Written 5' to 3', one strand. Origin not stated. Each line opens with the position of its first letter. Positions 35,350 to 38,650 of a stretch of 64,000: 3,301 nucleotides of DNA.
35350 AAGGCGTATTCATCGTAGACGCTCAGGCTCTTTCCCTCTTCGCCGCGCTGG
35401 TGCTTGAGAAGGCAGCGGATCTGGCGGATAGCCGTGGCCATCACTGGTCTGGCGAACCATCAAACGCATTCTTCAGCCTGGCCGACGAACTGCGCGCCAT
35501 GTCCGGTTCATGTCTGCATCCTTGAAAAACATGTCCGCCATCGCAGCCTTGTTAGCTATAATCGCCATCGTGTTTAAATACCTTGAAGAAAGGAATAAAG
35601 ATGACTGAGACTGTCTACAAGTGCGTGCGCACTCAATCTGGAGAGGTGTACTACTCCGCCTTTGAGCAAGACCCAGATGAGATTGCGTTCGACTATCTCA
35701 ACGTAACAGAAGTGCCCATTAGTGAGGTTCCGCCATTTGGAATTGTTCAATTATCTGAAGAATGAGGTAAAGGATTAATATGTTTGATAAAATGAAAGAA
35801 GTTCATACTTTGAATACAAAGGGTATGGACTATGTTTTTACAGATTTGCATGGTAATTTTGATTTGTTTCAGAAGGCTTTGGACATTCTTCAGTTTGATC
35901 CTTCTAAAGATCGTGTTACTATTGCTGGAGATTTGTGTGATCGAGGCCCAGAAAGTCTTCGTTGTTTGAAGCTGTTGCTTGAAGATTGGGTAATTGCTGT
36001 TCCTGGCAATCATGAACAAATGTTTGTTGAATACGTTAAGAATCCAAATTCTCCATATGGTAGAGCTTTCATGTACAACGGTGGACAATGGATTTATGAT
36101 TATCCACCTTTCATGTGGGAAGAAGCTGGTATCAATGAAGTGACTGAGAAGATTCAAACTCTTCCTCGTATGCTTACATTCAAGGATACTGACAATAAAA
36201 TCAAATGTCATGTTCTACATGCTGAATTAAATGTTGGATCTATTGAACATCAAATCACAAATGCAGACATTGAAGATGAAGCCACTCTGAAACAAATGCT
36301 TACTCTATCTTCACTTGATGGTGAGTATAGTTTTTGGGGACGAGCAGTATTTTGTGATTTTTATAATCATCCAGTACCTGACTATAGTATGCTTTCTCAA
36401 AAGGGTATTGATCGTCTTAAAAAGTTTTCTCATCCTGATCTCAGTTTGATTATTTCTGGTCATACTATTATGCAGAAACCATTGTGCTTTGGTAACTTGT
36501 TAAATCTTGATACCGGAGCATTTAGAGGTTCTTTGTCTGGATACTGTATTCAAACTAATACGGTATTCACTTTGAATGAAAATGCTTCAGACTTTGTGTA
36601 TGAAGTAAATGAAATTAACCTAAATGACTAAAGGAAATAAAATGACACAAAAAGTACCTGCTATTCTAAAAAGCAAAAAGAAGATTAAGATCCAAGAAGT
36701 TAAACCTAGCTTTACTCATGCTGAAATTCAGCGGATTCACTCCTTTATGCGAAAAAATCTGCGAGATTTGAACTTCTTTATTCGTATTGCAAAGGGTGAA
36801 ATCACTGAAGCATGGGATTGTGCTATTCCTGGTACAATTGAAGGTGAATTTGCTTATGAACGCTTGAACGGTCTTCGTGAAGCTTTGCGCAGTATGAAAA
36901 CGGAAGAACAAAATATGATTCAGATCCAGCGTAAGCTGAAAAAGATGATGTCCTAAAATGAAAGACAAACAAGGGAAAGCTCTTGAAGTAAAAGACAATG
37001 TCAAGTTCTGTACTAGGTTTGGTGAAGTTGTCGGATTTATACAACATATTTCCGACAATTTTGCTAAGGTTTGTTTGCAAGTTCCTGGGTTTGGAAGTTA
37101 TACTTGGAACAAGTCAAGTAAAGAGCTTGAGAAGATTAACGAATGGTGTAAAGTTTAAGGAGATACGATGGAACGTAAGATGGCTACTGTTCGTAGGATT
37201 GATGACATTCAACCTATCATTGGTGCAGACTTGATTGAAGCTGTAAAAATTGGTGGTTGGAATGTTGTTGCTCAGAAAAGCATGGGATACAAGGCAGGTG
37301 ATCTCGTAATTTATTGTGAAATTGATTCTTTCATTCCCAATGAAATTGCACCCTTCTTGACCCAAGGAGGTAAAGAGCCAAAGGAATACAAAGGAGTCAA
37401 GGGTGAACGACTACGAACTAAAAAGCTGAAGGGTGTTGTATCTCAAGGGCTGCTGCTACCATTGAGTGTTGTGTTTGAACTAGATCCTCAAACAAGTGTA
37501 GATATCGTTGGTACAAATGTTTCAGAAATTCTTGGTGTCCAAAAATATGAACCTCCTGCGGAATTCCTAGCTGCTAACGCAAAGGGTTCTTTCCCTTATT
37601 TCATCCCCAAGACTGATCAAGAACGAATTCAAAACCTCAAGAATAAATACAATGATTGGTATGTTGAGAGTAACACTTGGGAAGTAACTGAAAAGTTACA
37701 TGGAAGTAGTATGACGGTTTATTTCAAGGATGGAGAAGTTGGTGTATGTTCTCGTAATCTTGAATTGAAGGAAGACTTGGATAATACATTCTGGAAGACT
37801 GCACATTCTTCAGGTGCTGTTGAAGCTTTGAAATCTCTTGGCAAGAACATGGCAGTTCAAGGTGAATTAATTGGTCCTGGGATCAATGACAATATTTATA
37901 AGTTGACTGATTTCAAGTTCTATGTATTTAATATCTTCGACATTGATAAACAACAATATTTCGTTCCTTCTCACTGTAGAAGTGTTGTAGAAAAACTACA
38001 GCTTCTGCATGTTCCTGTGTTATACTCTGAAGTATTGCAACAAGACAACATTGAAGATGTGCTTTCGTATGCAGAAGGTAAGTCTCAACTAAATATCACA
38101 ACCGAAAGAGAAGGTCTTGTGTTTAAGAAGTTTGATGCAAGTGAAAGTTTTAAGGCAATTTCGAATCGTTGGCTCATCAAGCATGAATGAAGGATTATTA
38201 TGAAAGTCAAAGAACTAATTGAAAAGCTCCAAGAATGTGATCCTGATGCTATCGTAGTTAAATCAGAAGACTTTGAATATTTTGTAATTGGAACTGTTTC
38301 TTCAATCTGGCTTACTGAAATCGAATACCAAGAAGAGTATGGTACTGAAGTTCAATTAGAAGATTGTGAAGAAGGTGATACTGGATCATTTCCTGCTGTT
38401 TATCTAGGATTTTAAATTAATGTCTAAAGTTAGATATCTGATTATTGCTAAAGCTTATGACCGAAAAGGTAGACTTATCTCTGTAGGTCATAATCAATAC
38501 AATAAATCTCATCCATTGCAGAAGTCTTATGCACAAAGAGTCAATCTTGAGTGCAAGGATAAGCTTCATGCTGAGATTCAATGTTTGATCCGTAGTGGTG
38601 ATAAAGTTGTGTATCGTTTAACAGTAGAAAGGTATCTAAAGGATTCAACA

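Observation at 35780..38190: RNA end-healing and sealing candidate: lambda-type phosphoesterase plus Rnl5-like RNA ligase at the head of the early operon, in a tRNA-encoding phage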

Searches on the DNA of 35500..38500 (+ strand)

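Call 6: search_dna_similar(query=window:35500-38500:+, collection=phages, mode=near, max_rows=20)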
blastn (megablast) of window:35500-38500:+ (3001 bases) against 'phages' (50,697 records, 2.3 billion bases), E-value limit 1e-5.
No match.

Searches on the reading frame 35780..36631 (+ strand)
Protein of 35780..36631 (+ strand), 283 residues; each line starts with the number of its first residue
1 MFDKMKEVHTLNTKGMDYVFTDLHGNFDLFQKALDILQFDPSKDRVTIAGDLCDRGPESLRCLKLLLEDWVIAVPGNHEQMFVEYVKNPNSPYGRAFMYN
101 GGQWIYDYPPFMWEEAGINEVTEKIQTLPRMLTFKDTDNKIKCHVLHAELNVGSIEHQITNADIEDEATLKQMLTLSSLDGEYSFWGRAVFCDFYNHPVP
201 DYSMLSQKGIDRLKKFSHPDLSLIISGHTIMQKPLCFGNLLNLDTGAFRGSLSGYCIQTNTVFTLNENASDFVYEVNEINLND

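Call 4: search_protein_families(library=pfam, proteins=[window:35780-36631:+], max_evalue=0.01)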
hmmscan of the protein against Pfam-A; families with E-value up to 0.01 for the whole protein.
window:35780-36631:+ (283 aa): 2 families
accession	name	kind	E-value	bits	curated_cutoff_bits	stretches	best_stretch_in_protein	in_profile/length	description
PF00149.33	Metallophos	-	8.8e-15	56.1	21.5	1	19-229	5-188/191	Calcineurin-like phosphoesterase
PF12850.12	Metallophos_2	-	0.0014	19.1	27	1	19-89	5-60/154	Calcineurin-like phosphoesterase superfamily domain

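Call 5: search_protein_families(library=phrogs, proteins=[window:35780-36631:+], max_evalue=0.001)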
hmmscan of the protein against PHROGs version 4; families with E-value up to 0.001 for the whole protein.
window:35780-36631:+ (283 aa): 4 families
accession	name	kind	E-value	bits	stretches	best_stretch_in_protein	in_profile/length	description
phrog_246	-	other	9.6e-48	164.3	1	8-269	169-394/417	NinI-like serine-threonine phosphatase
phrog_9096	-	unknown function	2.1e-15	58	1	18-108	16-104/157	-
phrog_20114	-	other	5.3e-12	47.2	1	18-89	6-80/131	phosphoesterase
phrog_1649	-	other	7.5e-05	22.5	1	18-80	39-105/308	metallo-phosphoesterase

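Call 8: search_solved_structures(query=window:35780-36631:+, max_evalue=0.1, show_alignments=2)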
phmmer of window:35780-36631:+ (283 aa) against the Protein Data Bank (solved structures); distinct sequences matched with E-value up to 0.1: 8.
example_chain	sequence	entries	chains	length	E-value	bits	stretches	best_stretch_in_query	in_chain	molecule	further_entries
1g5b_A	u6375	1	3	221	1.3e-19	74.2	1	18-145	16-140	SERINE/THREONINE PROTEIN PHOSPHATASE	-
9t9n_A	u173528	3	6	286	1.8e-08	37.6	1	18-81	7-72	Bis(5'-nucleosyl)-tetraphosphatase, symmetrical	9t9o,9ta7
2dfj_A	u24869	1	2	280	2.3e-05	27.4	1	18-81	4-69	diadenosinetetraphosphatase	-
9olz_A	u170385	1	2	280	2.4e-05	27.4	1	18-81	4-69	Bis(5'-nucleosyl)-tetraphosphatase [symmetrical]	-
9ojd_A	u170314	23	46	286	2.5e-05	27.3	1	18-81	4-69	Bis(5'-nucleosyl)-tetraphosphatase [symmetrical] | Bis(5'-nucleosyl)-tetraphosphatase, symmetrical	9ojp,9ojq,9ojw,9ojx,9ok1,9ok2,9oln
4j6o_A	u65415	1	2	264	6.2e-05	26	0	41-82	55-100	Metallophosphoesterase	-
2qjc_A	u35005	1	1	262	0.0003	23.8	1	12-88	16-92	Diadenosine tetraphosphatase, putative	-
9oly_A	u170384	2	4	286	0.00032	23.7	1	18-81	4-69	Bis(5'-nucleosyl)-tetraphosphatase [symmetrical]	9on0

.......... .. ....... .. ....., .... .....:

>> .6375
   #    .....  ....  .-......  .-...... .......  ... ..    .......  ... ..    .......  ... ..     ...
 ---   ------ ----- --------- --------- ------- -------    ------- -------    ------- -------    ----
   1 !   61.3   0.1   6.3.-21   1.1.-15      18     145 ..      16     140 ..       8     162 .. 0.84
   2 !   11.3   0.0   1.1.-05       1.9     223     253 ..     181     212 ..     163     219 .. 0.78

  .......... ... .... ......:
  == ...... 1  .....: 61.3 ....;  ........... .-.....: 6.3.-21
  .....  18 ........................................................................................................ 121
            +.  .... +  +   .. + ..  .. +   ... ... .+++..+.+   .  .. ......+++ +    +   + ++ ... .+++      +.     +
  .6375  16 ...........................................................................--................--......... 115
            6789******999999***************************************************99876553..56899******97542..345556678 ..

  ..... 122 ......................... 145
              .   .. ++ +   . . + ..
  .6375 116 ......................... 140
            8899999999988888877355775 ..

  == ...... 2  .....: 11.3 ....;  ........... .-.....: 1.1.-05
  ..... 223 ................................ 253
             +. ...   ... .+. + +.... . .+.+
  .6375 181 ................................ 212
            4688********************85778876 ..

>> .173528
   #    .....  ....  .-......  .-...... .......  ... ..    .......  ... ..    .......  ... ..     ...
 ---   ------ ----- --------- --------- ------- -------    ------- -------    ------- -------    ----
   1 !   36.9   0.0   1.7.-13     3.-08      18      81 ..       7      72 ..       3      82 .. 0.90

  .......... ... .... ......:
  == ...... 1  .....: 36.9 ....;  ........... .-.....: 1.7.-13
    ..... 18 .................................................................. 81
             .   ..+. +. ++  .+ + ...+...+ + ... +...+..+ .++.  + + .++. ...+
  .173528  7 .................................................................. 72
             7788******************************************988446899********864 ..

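Call 35: search_protein_families(library=ncbifam, proteins=[window:35780-36631:+], max_evalue=0.01)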
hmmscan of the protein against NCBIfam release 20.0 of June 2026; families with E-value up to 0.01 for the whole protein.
window:35780-36631:+ (283 aa): 6 families
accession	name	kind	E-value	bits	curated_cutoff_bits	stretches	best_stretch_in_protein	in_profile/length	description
NF008516.0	PRK11439.1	equivalog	2.5e-24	86.5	326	1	18-140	20-137/218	protein-serine/threonine phosphatase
NF007425.0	PRK09968.1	equivalog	1.8e-20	73.6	332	1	18-154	18-147/218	protein-serine/threonine phosphatase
NF001204.0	PRK00166.1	equivalog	7.9e-14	51.6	176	1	17-83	3-71/276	symmetrical bis(5'-nucleosyl)-tetraphosphatase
TIGR00668.1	apaH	equivalog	4.6e-10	39.4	222.85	1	18-83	4-71/279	bis(5'-nucleosyl)-tetraphosphatase (symmetrical) ApaH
NF010148.0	PRK13625.1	equivalog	8.4e-08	32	340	1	20-87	6-85/245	bis(5'-nucleosyl)-tetraphosphatase PrpE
TIGR04075.1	bacter_Pnkp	equivalog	3.5e-06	25.5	750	1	39-87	218-270/851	polynucleotide kinase-phosphatase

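Call 53: search_dna_similar(query=window:35780-36631:+, collection=phages, mode=protein, max_rows=30, max_evalue=0.00001)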
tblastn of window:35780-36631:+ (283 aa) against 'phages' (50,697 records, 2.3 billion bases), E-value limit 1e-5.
Records with a match: 1185; places in all: 1187; records where one place covers at least 80% of the query: 621.
Best place of each record, by identity: <60% 1185.
By first word of the organism name: Vibrio 373; Salmonella 267; Escherichia 237; Klebsiella 84; Enterobacteria 21; Aeromonas 21; Pseudomonas 17; Acinetobacter 13; Phage 12; Bacteriophage 12; and 36 more.
By host as written in the record: - 379; Escherichia coli 93; Vibrio harveyi BAA-1116 36; Salmonella enterica subsp. enterica serovar Enteritidis PT1 35; Klebsiella pneumoniae 31; Salmonella enterica 26; Salmonella sp. 24; Salmonella enterica subsp. enterica serovar Enteritidis 22; and 249 more.
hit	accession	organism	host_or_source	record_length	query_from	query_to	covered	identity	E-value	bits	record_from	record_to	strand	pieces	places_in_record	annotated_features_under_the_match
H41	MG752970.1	Ralstonia phage RsoM2USA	Ralstonia solanacearum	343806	11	272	93%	31.8%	5e-23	104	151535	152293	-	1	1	hypothetical protein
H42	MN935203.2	Proteus phage VTCCBPA139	Proteus mirabilis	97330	2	246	87%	31.4%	4e-11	69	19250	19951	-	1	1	serine/threonine-protein phosphatase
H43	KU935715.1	Acinetobacter phage vB_AbaM_ME3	Acinetobacter baumannii DSM 30007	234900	12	257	87%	30.6%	2e-16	85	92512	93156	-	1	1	serine/threonine protein phosphatase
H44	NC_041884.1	Acinetobacter phage vB_AbaM_ME3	Acinetobacter baumannii DSM 30007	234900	12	257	87%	30.6%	2e-16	85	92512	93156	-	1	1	NinI-like serine-threonine phosphatase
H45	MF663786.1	Bordetella phage vB_BbrM_PHB04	Bordetella bronchiseptica 4715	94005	12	250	84%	31.3%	3e-21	99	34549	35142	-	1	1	serine/threonine protein phosphatase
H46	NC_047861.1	Bordetella phage vB_BbrM_PHB04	Bordetella bronchiseptica 4715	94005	12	250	84%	31.3%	3e-21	99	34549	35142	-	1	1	NinI-like serine-threonine phosphatase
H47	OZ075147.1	Salmonella phage Tennessee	-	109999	18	276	92%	28.8%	3e-12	72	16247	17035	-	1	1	putative serine/threonine protein phosphatase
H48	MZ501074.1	Escherichia phage HildyBeyeler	Escherichia coli K-12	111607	18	276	92%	28.8%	3e-12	72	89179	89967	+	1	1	serine/threonine phosphatase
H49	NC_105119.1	Escherichia phage HildyBeyeler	Escherichia coli K-12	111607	18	276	92%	28.8%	3e-12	72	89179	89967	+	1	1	serine/threonine phosphatase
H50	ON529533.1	Proteus phage RP7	Proteus vulgaris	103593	2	264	93%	28.2%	2e-11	70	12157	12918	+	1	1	putative serine/threonine protein phosphatase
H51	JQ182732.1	Escherichia phage mEp234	Escherichia coli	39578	18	258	85%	30.5%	5e-15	81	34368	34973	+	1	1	NinI protein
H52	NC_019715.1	Escherichia phage mEp234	Escherichia coli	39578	18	258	85%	30.5%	5e-15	81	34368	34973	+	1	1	serine/threonine protein phosphatase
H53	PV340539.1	Escherichia phage mEp234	Escherichia coli str. K-12 substr. ...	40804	18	258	85%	30.5%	5e-15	81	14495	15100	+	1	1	serine/threonine protein phosphatase NinI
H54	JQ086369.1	Escherichia phage HK106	Escherichia coli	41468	18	258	85%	30.5%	5e-15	81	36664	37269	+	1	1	NinI protein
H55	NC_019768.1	Escherichia phage HK106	Escherichia coli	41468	18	258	85%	30.5%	5e-15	81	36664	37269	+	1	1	serine/threonine protein phosphatase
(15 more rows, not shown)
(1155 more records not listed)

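Call 65: find_related_loci(query=window:35780-36631:+, collection=viral_contigs, flank=8000)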
Query window:35780-36631:+ (283 aa) in viral_contigs; peptide patterns used: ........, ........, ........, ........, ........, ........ (x = any residue, [..] = any of these).
2 stretches matched a pattern; 1 encode a relative of the query (tblastn E <= 1e-3); 1 distinct loci.
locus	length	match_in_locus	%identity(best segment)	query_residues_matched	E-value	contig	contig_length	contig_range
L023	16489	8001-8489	76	118-283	2e-84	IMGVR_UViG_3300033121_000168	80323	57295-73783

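Call 70: find_related_loci(query=A3, collection=viral_contigs, flank=8000)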
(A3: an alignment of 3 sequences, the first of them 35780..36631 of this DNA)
Query A3 (283 aa) in viral_contigs; peptide patterns used: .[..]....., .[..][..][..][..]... (x = any residue, [..] = any of these).
123 stretches matched a pattern; 31 encode a relative of the query (tblastn E <= 1e-3); 31 distinct loci.
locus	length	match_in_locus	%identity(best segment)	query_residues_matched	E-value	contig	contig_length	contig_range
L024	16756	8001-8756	43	9-266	1e-57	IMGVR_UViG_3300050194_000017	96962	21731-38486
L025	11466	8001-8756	43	9-266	3e-57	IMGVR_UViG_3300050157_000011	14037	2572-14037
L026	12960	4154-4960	40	5-273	5e-53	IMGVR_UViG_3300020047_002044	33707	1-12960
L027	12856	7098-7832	34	18-276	5e-39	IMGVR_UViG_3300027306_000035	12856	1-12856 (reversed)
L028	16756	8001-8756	33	12-248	8e-34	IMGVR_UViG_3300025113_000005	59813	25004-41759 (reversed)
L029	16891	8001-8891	29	8-282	3e-33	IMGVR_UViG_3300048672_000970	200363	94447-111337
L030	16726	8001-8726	32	4-250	4e-30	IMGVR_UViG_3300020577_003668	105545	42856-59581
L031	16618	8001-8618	33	7-248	2e-29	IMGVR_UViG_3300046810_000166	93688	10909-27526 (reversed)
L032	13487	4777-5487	31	12-277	4e-27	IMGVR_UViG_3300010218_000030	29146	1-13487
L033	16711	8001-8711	31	12-277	4e-27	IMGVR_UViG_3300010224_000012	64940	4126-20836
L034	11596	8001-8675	29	12-251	2e-26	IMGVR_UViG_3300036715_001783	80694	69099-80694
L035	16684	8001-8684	30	12-247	1e-25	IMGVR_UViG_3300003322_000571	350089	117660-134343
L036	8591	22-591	28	12-248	2e-25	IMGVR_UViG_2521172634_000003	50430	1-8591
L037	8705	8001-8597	32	9-248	1e-24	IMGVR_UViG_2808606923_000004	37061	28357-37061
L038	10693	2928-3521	30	12-248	5e-24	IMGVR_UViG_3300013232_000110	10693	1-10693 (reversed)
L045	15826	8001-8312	43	7-104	5e-19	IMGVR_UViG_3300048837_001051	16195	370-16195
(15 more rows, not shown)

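Call 74: search_protein_families(library=pfam, proteins=[L026:4997-5458:+, L045:5434-6309:+, L045:6345-7229:+, L045:7992-8726:+, L045:8711-9166:+, L045:9363-10172:+, L045:10255-10941:+, L023:9025-9435:+, L045:14446-15042:+], max_evalue=0.01)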
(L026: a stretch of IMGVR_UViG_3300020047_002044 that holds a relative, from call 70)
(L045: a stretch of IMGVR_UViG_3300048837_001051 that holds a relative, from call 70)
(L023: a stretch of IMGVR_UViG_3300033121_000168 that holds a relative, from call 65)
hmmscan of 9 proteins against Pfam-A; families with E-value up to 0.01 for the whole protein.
L026:4997-5458:+ (153 aa): 1 family
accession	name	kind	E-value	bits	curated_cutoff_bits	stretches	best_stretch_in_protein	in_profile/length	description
PF01661.27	Macro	-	2.7e-07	31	22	1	23-136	4-114/118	Macro domain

L045:5434-6309:+ (291 aa): 1 family
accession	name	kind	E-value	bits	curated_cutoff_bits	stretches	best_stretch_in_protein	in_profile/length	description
PF09511.15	RNA_lig_T4_1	-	2.7e-11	44.2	28.3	1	50-233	2-227/227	RNA ligase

L045:6345-7229:+ (294 aa): 2 families
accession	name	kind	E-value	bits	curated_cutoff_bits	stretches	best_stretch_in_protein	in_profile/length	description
PF24308.1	DUF7487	-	6.6e-33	114.9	27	2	92-197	18-123/220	Family of unknown function (DUF7487)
PF19835.5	SegE_GIY-YIG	-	2e-05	25.3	25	1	2-80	18-106/123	Putative endonuclease segE, GIY-YIG domain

L045:7992-8726:+ (244 aa): 1 family
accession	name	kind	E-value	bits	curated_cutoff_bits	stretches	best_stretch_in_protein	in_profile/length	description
PF00149.33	Metallophos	-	1.2e-11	45.9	21.5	1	20-103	5-93/191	Calcineurin-like phosphoesterase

L045:8711-9166:+ (151 aa): 1 family
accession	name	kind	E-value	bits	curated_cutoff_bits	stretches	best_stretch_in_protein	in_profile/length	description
PF13488.11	Gly-zipper_Omp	-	0.00053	20.3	25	1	58-102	1-45/46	Glycine zipper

L045:9363-10172:+ (269 aa): 1 family
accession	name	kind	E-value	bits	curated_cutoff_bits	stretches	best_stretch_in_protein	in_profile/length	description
PF01145.31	Band_7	-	2.1e-16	60.9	23.6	1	21-211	3-176/176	SPFH domain / Band 7 family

L045:10255-10941:+ (228 aa): 1 family
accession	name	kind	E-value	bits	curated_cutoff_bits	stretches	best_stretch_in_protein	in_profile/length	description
PF10263.15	SprT-like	-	9.6e-11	41.9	25.6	1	84-160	13-95/108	SprT-like family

L023:9025-9435:+ (136 aa): 0 families

L045:14446-15042:+ (198 aa): 1 family
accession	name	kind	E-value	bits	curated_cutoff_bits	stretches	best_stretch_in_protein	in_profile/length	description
PF08993.15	T4_Gp59_N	-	6.5e-10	39.7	25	1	1-75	1-73/93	T4 gene Gp59 loader of gp41 DNA helicase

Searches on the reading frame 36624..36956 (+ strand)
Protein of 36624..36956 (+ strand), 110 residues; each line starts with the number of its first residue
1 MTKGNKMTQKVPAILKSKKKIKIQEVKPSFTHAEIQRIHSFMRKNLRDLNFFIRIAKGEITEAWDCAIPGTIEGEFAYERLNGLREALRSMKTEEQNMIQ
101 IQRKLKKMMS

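Call 4: search_protein_families(library=pfam, proteins=[window:36624-36956:+], max_evalue=0.01)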
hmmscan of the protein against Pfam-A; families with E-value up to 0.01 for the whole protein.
window:36624-36956:+ (110 aa): 0 families

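Call 5: search_protein_families(library=phrogs, proteins=[window:36624-36956:+], max_evalue=0.001)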
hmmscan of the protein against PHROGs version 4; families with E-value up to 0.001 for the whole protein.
window:36624-36956:+ (110 aa): 0 families

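Call 35: search_protein_families(library=ncbifam, proteins=[window:36624-36956:+], max_evalue=0.01)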
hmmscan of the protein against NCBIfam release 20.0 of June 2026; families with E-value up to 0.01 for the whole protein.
window:36624-36956:+ (110 aa): 0 families

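Call 41: search_protein_families(library=pfam, alignment_id=A2, max_evalue=0.05)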
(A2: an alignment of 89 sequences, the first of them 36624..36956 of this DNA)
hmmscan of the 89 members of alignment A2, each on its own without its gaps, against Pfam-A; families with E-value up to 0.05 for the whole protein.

A. member 1, window:36624-36956:+ (110 aa): 1 family
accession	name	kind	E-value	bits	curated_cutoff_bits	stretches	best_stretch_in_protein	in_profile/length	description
PF00254.34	FKBP_C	-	0.032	15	21.1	0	81-105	45-69/94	FKBP-type peptidyl-prolyl cis-trans isomerase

B. families by the number of members that match (of 89 scanned): 48 families (the first 25 are shown)
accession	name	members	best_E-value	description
PF06698.16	DUF1192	2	0.0072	Protein of unknown function (DUF1192)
PF02511.20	Thy1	1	1.9e-41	Thymidylate synthase complementing protein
PF00959.24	Phage_lysozyme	1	2.8e-25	Phage lysozyme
PF18909.5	dGTP_diPhyd_N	1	1.4e-23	dATP/dGTP diphosphohydrolase, N-terminal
PF23812.1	Phage_TAC_18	1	1.6e-13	Phage tail assembly chaperone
PF21722.4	Gly_rich_2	1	2.5e-08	Glycine-rich domain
PF02945.21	Endonuclease_7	1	2.8e-06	Recombination endonuclease VII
PF01068.26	DNA_ligase_A_M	1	2.4e-05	ATP dependent DNA ligase domain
PF00132.30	Hexapep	1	7.4e-05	Bacterial transferase hexapeptide (six repeats)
PF24024.1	DUF7336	1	0.00022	Domain of unknown function (DUF7336)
PF23872.1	DUF7227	1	0.00023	Domain of unknown function (DUF7227)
PF24292.1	DUF7479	1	0.0023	Domain of unknown function (DUF7479)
PF03631.20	Virul_fac_BrkB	1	0.004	Virulence factor BrkB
PF08463.15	EcoEI_R_C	1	0.0052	EcoEI R protein C-terminal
PF08192.17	Peptidase_S64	1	0.0056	Peptidase family S64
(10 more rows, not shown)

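Call 42: search_protein_families(library=phrogs, alignment_id=A2, max_evalue=0.001)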
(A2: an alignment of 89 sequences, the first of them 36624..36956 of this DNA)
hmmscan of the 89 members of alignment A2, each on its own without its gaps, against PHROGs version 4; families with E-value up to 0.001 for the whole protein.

A. member 1, window:36624-36956:+ (110 aa): 0 families

B. families by the number of members that match (of 89 scanned): 80 families (the first 25 are shown)
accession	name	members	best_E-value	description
phrog_34112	-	2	6.6e-09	-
phrog_13152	-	2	5.8e-08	-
phrog_6161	-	2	8e-06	-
phrog_1735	-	1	4.3e-230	-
phrog_23228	-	1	4.6e-129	-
phrog_6278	-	1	7.6e-68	-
phrog_85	-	1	9.1e-67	thymidylate synthase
phrog_2554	-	1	1.5e-63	-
phrog_107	-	1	7.8e-54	exonuclease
phrog_2072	-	1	6e-46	-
phrog_114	-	1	1.3e-45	ATP-dependent DNA ligase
phrog_2018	-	1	1.7e-44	-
phrog_10644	-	1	2.8e-38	thymidylate synthase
phrog_5848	-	1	2.1e-37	-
phrog_3322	-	1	6.7e-34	endonuclease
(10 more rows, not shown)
